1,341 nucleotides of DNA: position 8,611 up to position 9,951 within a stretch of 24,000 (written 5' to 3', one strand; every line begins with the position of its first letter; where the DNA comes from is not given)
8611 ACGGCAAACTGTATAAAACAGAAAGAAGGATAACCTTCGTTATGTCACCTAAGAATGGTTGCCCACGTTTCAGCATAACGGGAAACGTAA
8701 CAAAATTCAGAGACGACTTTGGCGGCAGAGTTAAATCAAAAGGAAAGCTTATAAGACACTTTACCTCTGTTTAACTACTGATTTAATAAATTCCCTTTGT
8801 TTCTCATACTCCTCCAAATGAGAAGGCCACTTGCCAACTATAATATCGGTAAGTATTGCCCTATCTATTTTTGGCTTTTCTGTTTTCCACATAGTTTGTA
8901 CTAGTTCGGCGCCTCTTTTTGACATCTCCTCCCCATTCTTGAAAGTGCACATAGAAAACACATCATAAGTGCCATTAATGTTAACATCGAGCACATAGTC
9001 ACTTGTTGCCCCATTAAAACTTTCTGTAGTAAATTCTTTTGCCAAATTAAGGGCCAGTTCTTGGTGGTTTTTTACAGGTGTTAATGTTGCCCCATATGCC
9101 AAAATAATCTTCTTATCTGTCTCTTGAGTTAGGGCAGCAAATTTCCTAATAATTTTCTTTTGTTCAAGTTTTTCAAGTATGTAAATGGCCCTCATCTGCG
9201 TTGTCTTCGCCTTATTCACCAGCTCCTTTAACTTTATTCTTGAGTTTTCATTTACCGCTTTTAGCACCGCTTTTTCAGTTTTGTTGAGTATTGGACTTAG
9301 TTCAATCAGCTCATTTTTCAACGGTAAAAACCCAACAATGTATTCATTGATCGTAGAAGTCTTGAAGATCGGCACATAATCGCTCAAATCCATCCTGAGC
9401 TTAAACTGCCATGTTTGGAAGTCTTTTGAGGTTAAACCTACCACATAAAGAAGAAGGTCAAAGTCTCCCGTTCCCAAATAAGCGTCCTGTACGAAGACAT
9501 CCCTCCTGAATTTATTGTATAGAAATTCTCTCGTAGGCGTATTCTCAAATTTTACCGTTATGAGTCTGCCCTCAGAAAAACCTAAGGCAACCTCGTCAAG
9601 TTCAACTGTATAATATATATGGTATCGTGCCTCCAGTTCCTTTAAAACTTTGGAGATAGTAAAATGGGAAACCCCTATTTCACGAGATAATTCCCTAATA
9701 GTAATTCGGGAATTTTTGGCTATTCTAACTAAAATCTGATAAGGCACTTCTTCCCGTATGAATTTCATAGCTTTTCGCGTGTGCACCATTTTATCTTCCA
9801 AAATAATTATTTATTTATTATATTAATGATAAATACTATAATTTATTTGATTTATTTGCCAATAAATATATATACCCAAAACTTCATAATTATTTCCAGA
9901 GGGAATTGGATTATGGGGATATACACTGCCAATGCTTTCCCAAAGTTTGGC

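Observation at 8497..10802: Cassette content: a candidate new module rich in Lrp/RAM domains (E, R, A-B-C-D)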

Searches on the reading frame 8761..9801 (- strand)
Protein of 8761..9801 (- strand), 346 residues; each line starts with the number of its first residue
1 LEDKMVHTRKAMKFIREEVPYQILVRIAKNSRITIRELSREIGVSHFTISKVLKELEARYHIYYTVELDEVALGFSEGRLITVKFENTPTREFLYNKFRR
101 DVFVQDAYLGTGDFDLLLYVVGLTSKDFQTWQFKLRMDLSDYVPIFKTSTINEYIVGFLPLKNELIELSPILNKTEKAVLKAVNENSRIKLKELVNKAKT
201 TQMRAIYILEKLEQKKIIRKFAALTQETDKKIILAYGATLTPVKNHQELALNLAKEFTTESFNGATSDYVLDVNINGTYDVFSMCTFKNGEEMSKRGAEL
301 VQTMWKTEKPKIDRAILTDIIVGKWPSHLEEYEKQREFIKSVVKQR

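Call 5: search_protein_families(library=pfam, max_evalue=1, proteins=[window:8761-9801:-])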
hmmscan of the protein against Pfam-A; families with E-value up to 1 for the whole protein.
window:8761-9801:- (346 aa): 21 families
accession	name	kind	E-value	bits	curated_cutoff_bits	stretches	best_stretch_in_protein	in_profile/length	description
PF13412.12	HTH_24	-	1.3e-09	37.9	21.9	2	21-58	6-43/48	Winged helix-turn-helix DNA-binding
PF01047.28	MarR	-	1e-07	32.2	24.6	2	21-58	6-43/59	MarR family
PF12802.13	MarR_2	-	2.5e-06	28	27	1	21-59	8-47/61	MarR family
PF13404.12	HTH_AsnC-type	-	0.00032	20.9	27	1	22-51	7-36/42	AsnC-type helix-turn-helix domain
PF08279.18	HTH_11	-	0.00056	20.2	25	1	22-59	4-42/55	HTH domain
PF01978.25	TrmB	-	0.00094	19.4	25.6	1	21-59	14-49/68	Sugar-specific transcriptional regulator TrmB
PF00392.27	GntR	-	0.003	17.6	27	1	26-59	17-51/64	Bacterial regulatory proteins, gntR family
PF13918.12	PLDc_3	-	0.0038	17.3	27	1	40-154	6-118/180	PLD-like domain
PF05043.19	Mga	-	0.0043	18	21.1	1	12-57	10-55/87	Mga helix-turn-helix domain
PF08220.18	HTH_DeoR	-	0.026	14.7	21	1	22-61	4-43/57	DeoR-like helix-turn-helix domain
PF06163.17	DUF977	-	0.037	14.5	22.1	1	16-62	10-56/134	Bacterial protein of unknown function (DUF977)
PF13545.12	HTH_Crp_2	-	0.037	14.4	27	1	32-59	22-49/70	Crp-like helix-turn-helix domain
PF13463.12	HTH_27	-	0.04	14.6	22.2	0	172-218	1-48/68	Winged helix DNA-binding domain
PF01498.24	HTH_Tnp_Tc3_2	-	0.058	14.1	31.5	1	22-55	3-41/72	Transposase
PF25213.1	HVO_A0261_N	-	0.058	13.7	35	0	29-60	21-52/86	HVO_A0261 N-terminal domain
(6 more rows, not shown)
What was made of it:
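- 8761..9789 (-): R1, 342 aa; single-chain tandem Lrp/AsnC regulator (type 1). Pfam HTH_24 at 37.9 bits with two stretches (call 5).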

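Call 19: search_protein_families(library=phrogs, max_evalue=0.1, proteins=[window:8761-9801:-])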
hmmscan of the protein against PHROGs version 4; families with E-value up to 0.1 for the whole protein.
window:8761-9801:- (346 aa): 12 families
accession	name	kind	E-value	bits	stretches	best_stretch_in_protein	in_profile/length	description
phrog_12156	-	DNA, RNA and nucleotide metabolism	1.2e-05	25.2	1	163-220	412-469/485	DNA helicase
phrog_142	-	moron, auxiliary metabolic gene and host takeover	0.00011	23.2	1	16-64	10-58/116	Ren-like exclusion protein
phrog_4779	-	transcription regulation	0.0011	20.4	1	23-58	6-41/98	transcriptional regulator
phrog_5978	-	unknown function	0.0014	18.8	0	7-59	284-338/364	-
phrog_2439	-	transcription regulation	0.02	14.8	0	22-57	10-45/367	transcriptional regulator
phrog_4897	-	other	0.021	16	1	186-267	28-102/186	kinase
phrog_14147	-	transcription regulation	0.026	15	0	12-59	1-48/256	transcriptional regulator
phrog_8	-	transcription regulation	0.043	14.3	0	4-221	66-256/346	transcriptional regulator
phrog_13105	-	unknown function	0.048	14.2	1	22-58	9-45/239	-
phrog_12817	-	transcription regulation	0.054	14.4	0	3-62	56-117/151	transcriptional regulator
phrog_59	-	DNA, RNA and nucleotide metabolism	0.086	13.2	0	32-96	246-284/423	HNH endonuclease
phrog_16803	-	unknown function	0.093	14.1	0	25-70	14-57/72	-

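Call 20: search_protein_families(library=padloc, max_evalue=0.1, proteins=[window:8761-9801:-])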
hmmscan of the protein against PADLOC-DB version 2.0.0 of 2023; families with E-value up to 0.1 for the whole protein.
window:8761-9801:- (346 aa): 13 families
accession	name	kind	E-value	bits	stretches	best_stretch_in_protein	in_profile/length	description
PDLC01879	CARF3--CARF_TM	-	1.8e-05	22.5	2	171-226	153-203/222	-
PDLC01860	CARF3--CARF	-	3.8e-05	21.9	1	20-63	145-188/210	-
PDLC01044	Csa3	-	8.7e-05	20.5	1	21-59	139-176/194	Type I-A associated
PDLC01848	CARF3--CARF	-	0.00021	19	1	20-62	139-179/197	-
PDLC01268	CasR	-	0.00036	18.6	1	21-59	127-164/179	"CAS-I,CAS-II,CAS-III,CAS-IV,CAS-V,CAS-VI; associated_signaling"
PDLC01434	CasR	-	0.00068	17.6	1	21-58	131-167/191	"CAS-I,CAS-II,CAS-III,CAS-IV,CAS-V,CAS-VI; associated_signaling"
PDLC03963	SoFic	-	0.001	16.6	0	167-222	287-341/361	-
PDLC01875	CARF3--CARF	-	0.0011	16.8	0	165-236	137-212/219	-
PDLC01852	CARF3--CARF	-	0.002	16.1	1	20-59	145-184/208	-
PDLC01866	CARF3--CARF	-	0.0043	15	0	171-224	136-186/207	-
PDLC01457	WYL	-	0.0046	14.6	1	21-69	7-53/229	"CAS-I,CAS-II,CAS-III,CAS-IV,CAS-V,CAS-VI; associated_signaling"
PDLC01850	CARF3--CARF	-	0.014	13.3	1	20-56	147-183/209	-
PDLC01720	Csa3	-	0.042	12.4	1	9-58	16-71/118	Csa3_1_CAS-I-II-III-IV-V-VI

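Call 21: search_protein_families(library=ncbifam, max_evalue=0.1, proteins=[window:8761-9801:-])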
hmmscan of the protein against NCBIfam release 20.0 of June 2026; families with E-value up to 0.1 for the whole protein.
window:8761-9801:- (346 aa): 19 families
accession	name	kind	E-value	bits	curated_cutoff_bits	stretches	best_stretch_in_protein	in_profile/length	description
NF041396.1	TranRegLrp_Halo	equivalog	2.1e-08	34.2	190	1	19-117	6-104/149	HTH-type transcriptional regulator Lrp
NF053758.1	ChrTpTrnRegChrS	equivalog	3.5e-07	30.1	250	2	14-121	10-117/158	chromate efflux transcriptional regulator ChrS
NF008370.0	PRK11169.1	equivalog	1.9e-06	27.6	233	1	16-119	12-118/164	leucine-responsive transcriptional regulator Lrp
NF008384.0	PRK11179.1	equivalog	2.2e-06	27.6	227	1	17-129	8-121/153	transcriptional regulator AsnC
NF040820.1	trans_reg_LrpA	equivalog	7.2e-06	26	250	1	23-118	9-104/141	HTH-type transcriptional regulator LrpA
NF040947.1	trans_reg_LysM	equivalog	5.5e-05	23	180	1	18-127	3-110/136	HTH-type transcriptional regulator LysM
TIGR01884.1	cas_HTH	subfamily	0.00027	20.4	60.2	1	20-59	144-183/202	CRISPR-associated CARF protein Csa3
TIGR04176.1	MarR_EPS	equivalog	0.00035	20.6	88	0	16-58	2-44/105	MarR family EPS-associated transcriptional regulator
NF040939.2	trans_reg_lrs14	equivalog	0.00035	20.6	90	1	18-57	21-61/103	Lrs14 family HTH-type transcriptional regulator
NF040890.1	trans_reg_YgbI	equivalog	0.001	18.6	400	1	20-59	7-46/253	DNA-binding transcriptional repressor YgbI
NF033788.1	HTH_metalloreg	subfamily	0.0035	17.1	55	1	11-57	4-50/77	metalloregulator ArsR/SmtB family transcription factor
NF003210.0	PRK04172.1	equivalog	0.011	14.6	350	0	172-220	4-52/496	phenylalanine--tRNA ligase subunit alpha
NF040708.3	Siroheme_Dcarb_AhbA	equivalog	0.013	15.2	140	1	192-276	20-98/144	siroheme decarboxylase subunit alpha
TIGR02337.1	HpaR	equivalog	0.022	14.6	121.2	0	178-227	32-81/130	homoprotocatechuate degradation operon regulator HpaR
NF041397.1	TranRegGlpR_Halo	equivalog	0.029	14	300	0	22-62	9-49/253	HTH-type transcriptional regulator GlpR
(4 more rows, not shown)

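Call 42: find_homologous_proteins(query=A2, max_evalue=0.001)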
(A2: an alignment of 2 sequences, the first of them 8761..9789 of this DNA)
Query A2 (2 sequences) (342 aa, profile of the alignment): 53 proteins with E <= 0.001 among 8000 candidates.
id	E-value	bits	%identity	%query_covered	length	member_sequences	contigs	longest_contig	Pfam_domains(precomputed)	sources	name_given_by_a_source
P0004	8.1e-208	708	22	64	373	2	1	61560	PF13412.13,PF13404.13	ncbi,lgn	ncbi:MAG: winged helix-turn-helix transcriptional regulator [Candidatus Micrarchaeales archaeon]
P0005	1.0e-171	589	100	100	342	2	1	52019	PF01047.29,PF13412.13,PF12802.14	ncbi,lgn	-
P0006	4.2e-119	416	22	90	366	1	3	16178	PF13412.13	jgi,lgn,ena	-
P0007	9.6e-117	408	21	90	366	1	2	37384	PF13412.13,PF13404.13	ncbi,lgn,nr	ncbi:MAG: winged helix-turn-helix transcriptional regulator [Candidatus Micrarchaeota archaeon]|nr:w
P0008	7.6e-116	405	24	60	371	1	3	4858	PF13412.13,PF13404.13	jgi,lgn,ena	-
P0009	2.8e-108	380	60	99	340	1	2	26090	PF05043.20,PF01047.29,PF13412.13,PF13404.13,PF12802.14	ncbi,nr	ncbi:MAG: Lrp/AsnC family transcriptional regulator [Candidatus Micrarchaeota archaeon]|nr:Lrp/AsnC 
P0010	1.0e-107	378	21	60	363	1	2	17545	-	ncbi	ncbi:MAG: hypothetical protein ACREBF_02350 [Candidatus Micrarchaeales archaeon]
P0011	2.6e-92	328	56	92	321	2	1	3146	PF01047.29,PF13412.13,PF13463.13,PF13404.13,PF12802.14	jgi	jgi:DNA-binding Lrp family transcriptional regulator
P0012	6.1e-90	320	50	99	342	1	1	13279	PF01047.29,PF13412.13,PF13404.13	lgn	-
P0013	9.7e-90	319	49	100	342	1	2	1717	PF01047.29,PF13412.13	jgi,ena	jgi:DNA-binding Lrp family transcriptional regulator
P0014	3.0e-89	318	51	99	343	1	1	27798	PF01047.29,PF13412.13,PF13463.13,PF12802.14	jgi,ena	jgi:DNA-binding Lrp family transcriptional regulator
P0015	4.6e-89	317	53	96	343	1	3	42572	PF01047.29,PF13412.13,PF13463.13,PF12802.14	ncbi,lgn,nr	ncbi:MAG: Lrp/AsnC family transcriptional regulator [Candidatus Micrarchaeota archaeon]|nr:Lrp/AsnC 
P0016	6.5e-89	317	53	97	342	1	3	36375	PF01047.29,PF13412.13,PF13463.13,PF13404.13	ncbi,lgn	-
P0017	1.9e-88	315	51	99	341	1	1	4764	PF01047.29,PF13412.13,PF12802.14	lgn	-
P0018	3.2e-88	314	50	94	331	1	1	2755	PF01047.29,PF13412.13,PF13404.13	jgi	jgi:DNA-binding Lrp family transcriptional regulator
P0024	1.8e-85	305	52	96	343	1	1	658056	PF13412.13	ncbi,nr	ncbi:MAG: Lrp/AsnC family transcriptional regulator [Candidatus Micrarchaeota archaeon]|nr:Lrp/AsnC 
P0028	8.6e-83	296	48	98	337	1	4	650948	PF01047.29,PF13412.13,PF12802.14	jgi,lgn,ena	jgi:DNA-binding Lrp family transcriptional regulator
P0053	3.6e-32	130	28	78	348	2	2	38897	PF01047.29,PF13412.13,PF08279.19,PF01022.27,PF13404.13,PF19776.6,PF13556.13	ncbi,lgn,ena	-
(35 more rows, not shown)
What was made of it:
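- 53 R homologues, all from Micrarchaeota-type MAGs: call 42.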

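Call 43: find_encoding_contigs(protein=P0024, flank=6000, max_places=3)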
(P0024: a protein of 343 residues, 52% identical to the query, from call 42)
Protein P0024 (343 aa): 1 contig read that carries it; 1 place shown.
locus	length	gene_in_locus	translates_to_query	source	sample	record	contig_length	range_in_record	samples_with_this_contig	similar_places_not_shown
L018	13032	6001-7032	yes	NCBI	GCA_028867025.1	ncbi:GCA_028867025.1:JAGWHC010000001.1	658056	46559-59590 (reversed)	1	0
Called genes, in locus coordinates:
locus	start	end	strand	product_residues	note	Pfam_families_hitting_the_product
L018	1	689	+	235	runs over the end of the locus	-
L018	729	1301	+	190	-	-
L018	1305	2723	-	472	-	PF01368:DHH (faint)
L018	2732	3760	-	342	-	-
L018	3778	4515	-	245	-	PF03796:DnaB_C (faint), PF06745:ATPase, PF13481:AAA_25 (weak), PF23442:DUF7125 (faint)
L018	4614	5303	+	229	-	-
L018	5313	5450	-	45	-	-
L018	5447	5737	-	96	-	-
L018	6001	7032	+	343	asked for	PF13412:HTH_24 (faint)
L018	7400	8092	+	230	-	PF01381:HTH_3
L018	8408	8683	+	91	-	-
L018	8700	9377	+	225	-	PF03167:UDG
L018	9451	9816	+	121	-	PF17647:DUF5518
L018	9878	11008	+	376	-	PF12773:DZR, PF13240:Zn_Ribbon_1, PF13248:Zn_ribbon_3 (faint), PF13240:Zn_Ribbon_1 (weak), PF24463:DUF7577 (weak)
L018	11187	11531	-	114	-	PF02661:Fic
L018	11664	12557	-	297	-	PF23023:Anti-Pycsar_Apyc1, PF00753:Lactamase_B, PF13691:Lactamase_B_4 (weak), PF12706:Lactamase_B_2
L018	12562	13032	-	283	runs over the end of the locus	PF05833:NFACT_N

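Call 44: find_encoding_contigs(protein=P0007, flank=6000, max_places=3)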
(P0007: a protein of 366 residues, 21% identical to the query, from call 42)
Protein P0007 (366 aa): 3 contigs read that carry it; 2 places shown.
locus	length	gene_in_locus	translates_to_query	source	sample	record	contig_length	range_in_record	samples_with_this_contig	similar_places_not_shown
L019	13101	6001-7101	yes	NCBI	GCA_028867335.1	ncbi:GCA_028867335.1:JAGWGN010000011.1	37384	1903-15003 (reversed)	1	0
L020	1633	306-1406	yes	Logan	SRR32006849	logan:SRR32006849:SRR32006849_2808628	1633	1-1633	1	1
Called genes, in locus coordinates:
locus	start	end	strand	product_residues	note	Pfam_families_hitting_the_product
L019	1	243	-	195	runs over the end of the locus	-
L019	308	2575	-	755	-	-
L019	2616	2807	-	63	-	PF06093:Spt4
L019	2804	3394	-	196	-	PF03876:SHS2_Rpb7-N, PF00575:S1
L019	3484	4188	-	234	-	PF00227:Proteasome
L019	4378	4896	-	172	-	-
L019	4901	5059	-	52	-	-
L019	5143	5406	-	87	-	-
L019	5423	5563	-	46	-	-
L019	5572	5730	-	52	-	-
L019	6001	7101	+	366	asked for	PF13404:HTH_AsnC-type (weak), PF13412:HTH_24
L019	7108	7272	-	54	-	-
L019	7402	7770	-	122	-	PF18477:PIN_9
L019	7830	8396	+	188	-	PF01569:PAP2, PF14378:PAP2_3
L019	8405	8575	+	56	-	-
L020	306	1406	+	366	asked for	PF13404:HTH_AsnC-type (weak), PF13412:HTH_24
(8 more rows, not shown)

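Call 45: find_encoding_contigs(protein=P0010, flank=8000, max_places=3)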
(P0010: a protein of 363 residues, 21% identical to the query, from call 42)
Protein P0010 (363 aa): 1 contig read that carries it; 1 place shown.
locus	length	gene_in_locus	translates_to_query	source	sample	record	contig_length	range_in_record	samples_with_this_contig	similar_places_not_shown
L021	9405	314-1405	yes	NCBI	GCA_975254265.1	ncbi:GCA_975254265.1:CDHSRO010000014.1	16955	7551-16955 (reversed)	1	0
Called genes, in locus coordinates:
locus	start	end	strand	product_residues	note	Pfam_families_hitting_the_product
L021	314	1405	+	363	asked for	-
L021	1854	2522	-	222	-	PF00730:HhH-GPD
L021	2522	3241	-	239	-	PF01209:Ubie_methyltran, PF13489:Methyltransf_23, PF02527:GidB (weak), PF05175:MTS, PF13847:Methyltransf_31, PF08241:Methyltransf_11, PF08242:Methyltransf_12, PF13649:Methyltransf_25, +5 more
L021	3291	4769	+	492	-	PF01663:Phosphodiest, PF01676:Metalloenzyme (faint)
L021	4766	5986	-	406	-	PF00009:GTP_EFTU, PF22594:GTP-eEF1A_C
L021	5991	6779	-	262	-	PF01507:PAPS_reduct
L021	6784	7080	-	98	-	-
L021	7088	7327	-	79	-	-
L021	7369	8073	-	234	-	PF00535:Glycos_transf_2, PF13641:Glyco_tranf_2_3 (weak)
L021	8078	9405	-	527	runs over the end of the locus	PF01943:Polysacc_synt, PF13440:Polysacc_synt_3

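Call 50: find_encoding_contigs(protein=P0009, flank=5000, max_places=4)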
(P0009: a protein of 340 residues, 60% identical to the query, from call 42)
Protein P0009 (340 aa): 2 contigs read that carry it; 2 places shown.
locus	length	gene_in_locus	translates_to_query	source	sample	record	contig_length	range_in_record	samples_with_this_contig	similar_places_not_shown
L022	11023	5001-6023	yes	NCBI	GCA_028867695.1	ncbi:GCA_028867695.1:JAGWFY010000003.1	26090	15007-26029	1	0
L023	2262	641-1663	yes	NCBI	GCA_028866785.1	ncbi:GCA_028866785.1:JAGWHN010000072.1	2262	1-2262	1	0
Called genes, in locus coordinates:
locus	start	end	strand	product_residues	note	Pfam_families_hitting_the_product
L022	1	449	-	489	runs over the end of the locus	PF01409:tRNA-synt_2d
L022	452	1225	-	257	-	-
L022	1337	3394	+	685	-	PF01326:PPDK_N, PF00391:PEP-utilizers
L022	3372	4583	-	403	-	PF04055:Radical_SAM, PF13353:Fer4_12 (weak), PF13186:SPASM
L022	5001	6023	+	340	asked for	PF05043:Mga (weak), PF01047:MarR (faint), PF12802:MarR_2 (faint), PF13404:HTH_AsnC-type (weak), PF13412:HTH_24 (weak)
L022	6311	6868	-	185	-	PF02830:V4R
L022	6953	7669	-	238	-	PF01255:Prenyltransf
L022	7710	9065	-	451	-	PF01494:FAD_binding_3 (weak)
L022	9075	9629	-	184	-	-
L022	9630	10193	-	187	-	PF02830:V4R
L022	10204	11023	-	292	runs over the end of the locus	PF13481:AAA_25 (weak), PF06745:ATPase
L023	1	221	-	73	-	?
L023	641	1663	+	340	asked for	PF05043:Mga (weak), PF01047:MarR (faint), PF12802:MarR_2 (faint), PF13404:HTH_AsnC-type (weak), PF13412:HTH_24 (weak)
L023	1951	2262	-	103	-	PF02830:V4R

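Call 51: find_encoding_contigs(protein=P0028, flank=5000, max_places=4)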
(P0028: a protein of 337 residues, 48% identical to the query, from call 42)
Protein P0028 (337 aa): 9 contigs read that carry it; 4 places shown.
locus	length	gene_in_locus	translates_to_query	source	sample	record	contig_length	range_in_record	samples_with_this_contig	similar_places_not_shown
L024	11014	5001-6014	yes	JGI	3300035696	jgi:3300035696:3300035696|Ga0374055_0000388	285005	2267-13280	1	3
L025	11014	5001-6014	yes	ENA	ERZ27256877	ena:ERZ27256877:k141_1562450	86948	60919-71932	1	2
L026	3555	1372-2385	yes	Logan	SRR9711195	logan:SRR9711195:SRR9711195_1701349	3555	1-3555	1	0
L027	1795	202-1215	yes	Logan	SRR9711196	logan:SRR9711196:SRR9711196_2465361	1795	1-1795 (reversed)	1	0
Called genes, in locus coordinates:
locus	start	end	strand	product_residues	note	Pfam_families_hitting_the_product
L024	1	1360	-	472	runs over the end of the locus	PF01425:Amidase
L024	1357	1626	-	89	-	PF02686:GatC (weak)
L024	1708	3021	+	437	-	PF01336:tRNA_anti-codon, PF00152:tRNA-synt_2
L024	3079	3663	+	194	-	-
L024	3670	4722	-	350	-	-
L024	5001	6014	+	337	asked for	PF01047:MarR (faint), PF12802:MarR_2 (faint), PF13412:HTH_24 (faint)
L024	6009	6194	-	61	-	-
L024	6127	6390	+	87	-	-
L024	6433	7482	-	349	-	PF00752:XPG_N, PF00867:XPG_I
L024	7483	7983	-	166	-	PF26602:HVO_2718_N, PF24250:HVO_2718 (weak), PF13560:HTH_31 (faint), PF01381:HTH_3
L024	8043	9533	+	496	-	PF02163:Peptidase_M50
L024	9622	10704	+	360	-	PF00091:Tubulin, PF12327:FtsZ_C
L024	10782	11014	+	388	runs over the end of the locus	-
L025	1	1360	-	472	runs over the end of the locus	PF01425:Amidase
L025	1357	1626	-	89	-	PF02686:GatC (weak)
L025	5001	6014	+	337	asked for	PF01047:MarR (faint), PF12802:MarR_2 (faint), PF13412:HTH_24 (faint)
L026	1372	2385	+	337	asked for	PF01047:MarR (faint), PF12802:MarR_2 (faint), PF13412:HTH_24 (faint)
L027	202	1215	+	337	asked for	PF01047:MarR (faint), PF12802:MarR_2 (faint), PF13412:HTH_24 (faint)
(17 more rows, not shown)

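Call 52: find_encoding_contigs(protein=P0006, flank=5000, max_places=4)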
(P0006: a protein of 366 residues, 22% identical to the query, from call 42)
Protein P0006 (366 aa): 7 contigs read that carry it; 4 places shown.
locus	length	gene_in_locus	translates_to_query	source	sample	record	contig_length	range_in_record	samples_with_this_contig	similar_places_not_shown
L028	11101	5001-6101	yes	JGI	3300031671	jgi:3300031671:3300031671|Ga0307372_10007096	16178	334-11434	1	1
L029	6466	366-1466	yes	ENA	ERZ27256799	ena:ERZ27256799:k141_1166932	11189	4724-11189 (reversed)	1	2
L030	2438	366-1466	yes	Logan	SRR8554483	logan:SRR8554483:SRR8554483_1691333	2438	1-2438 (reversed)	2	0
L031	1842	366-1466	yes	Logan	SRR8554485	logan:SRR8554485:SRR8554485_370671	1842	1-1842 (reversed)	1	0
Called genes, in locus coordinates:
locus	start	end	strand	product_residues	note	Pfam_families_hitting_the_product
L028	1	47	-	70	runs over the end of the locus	-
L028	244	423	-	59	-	-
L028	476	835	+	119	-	-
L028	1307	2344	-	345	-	PF13772:AIG2_2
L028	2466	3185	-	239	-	PF03575:Peptidase_S51, PF01174:SNO (weak)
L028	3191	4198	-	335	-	PF04055:Radical_SAM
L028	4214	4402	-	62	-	-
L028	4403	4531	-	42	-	-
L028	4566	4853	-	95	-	-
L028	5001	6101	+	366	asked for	PF13412:HTH_24 (weak)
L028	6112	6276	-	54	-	-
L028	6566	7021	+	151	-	PF01797:Y1_Tnp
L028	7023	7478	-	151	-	-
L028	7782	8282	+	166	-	-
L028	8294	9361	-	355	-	-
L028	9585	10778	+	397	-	-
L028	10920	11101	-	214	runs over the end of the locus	-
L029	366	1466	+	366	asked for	PF13412:HTH_24 (weak)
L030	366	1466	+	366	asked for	PF13412:HTH_24 (weak)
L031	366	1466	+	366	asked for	PF13412:HTH_24 (weak)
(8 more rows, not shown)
